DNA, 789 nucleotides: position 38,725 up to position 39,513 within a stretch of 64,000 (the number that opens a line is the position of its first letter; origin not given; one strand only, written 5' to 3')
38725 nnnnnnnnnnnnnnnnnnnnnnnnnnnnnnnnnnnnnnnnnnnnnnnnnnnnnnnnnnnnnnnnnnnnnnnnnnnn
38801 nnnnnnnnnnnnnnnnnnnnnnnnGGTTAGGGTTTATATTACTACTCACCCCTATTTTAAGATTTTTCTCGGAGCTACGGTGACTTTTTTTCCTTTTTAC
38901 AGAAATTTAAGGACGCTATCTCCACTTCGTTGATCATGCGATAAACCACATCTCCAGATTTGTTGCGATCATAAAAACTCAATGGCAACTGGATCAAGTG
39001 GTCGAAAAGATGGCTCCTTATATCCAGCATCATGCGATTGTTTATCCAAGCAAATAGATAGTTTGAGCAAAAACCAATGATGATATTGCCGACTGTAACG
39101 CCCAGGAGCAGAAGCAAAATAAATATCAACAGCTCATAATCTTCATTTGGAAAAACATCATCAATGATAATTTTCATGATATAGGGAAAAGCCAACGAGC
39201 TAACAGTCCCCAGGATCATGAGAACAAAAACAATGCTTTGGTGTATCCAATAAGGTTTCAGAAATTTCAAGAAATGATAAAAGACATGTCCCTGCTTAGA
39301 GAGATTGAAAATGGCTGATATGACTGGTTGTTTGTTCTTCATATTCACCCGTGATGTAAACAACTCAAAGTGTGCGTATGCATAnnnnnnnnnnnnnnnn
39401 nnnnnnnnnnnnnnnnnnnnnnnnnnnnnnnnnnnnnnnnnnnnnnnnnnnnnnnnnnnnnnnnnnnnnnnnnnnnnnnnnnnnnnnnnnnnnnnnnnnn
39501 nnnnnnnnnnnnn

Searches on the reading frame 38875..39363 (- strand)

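Call 11: search_protein_families(library=pfam, proteins=[window:38875-39363:-], max_evalue=0.001)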
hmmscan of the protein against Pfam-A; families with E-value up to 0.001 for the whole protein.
window:38875-39363:- (162 aa): 1 family
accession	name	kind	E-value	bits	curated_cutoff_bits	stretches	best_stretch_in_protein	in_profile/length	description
PF00664.28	ABC_membrane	-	1e-22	81.6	28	1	44-148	3-109/274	ABC transporter transmembrane region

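Call 27: search_protein_families(library=ncbifam, proteins=[window:38875-39363:-], max_evalue=1)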
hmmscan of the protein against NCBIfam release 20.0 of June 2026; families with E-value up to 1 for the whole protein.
window:38875-39363:- (162 aa): 19 families
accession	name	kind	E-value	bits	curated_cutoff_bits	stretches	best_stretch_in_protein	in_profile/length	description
TIGR02204.1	MsbA_rel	hypoth_equivalog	3.4e-19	68.9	780.4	1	27-147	5-125/576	ABC transporter, permease/ATP-binding protein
TIGR02203.1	MsbA_lipidA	equivalog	3.6e-19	68.7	602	1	28-149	2-124/572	lipid A export permease/ATP-binding protein MsbA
NF008381.0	PRK11176.1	equivalog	4.5e-17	61.6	867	1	27-148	12-133/582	lipid A ABC transporter ATP-binding protein/permease MsbA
NF052233.1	CphA_assoc_ABC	equivalog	1.3e-15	56.8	880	1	22-148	166-298/766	cyanophycin metabolism-associated ABC transporter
TIGR00958.1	3a01208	subfamily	1.5e-14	53.3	874.6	1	22-148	143-269/711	antigen peptide transporter 2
TIGR03797.1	NHLM_micro_ABC2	equivalog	2.4e-13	49.5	709.4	1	44-144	140-240/686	NHLP bacteriocin export ABC transporter permease/ATPase subunit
TIGR01846.1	type_I_sec_HlyB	subfamily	2.1e-12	46.2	725.55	1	45-145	144-244/694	type I secretion system permease/ATPase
NF045998.1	cleave_ABC_plasm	equivalog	1.1e-10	40.5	500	1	41-145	154-258/673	Mbov_0121 family peptidase domain-containing ABC transporter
TIGR03796.1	NHLM_micro_ABC1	equivalog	4.9e-10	38.2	853.3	1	44-151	158-265/710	NHLP family bacteriocin export ABC transporter peptidase/permease/ATPase subunit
TIGR01193.1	bacteriocin_ABC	subfamily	1.6e-08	33.6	523.85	1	44-146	160-262/708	peptide cleavage/export ABC transporter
NF010178.0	PRK13657.1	equivalog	8.7e-06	24.4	733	1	27-148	6-124/588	glucan ABC transporter ATP-binding protein/ permease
NF045513.1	HepA_fam_ABC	equivalog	3.4e-05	22.5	725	1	78-150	93-165/610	heterocyst formation ABC transporter subunit HepA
NF008055.0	PRK10789.1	equivalog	4.8e-05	22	845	1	38-148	14-125/590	SmdA family multidrug ABC transporter permease/ATP-binding protein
TIGR01194.1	cyc_pep_trnsptr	subfamily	9.4e-05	21.2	286.2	1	38-147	12-119/554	cyclic peptide export ABC transporter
NF000475.1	tet_ABC_46_B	exception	0.00019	20.2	1250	1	46-154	22-134/578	tetracycline efflux ABC transporter Tet(46) subunit B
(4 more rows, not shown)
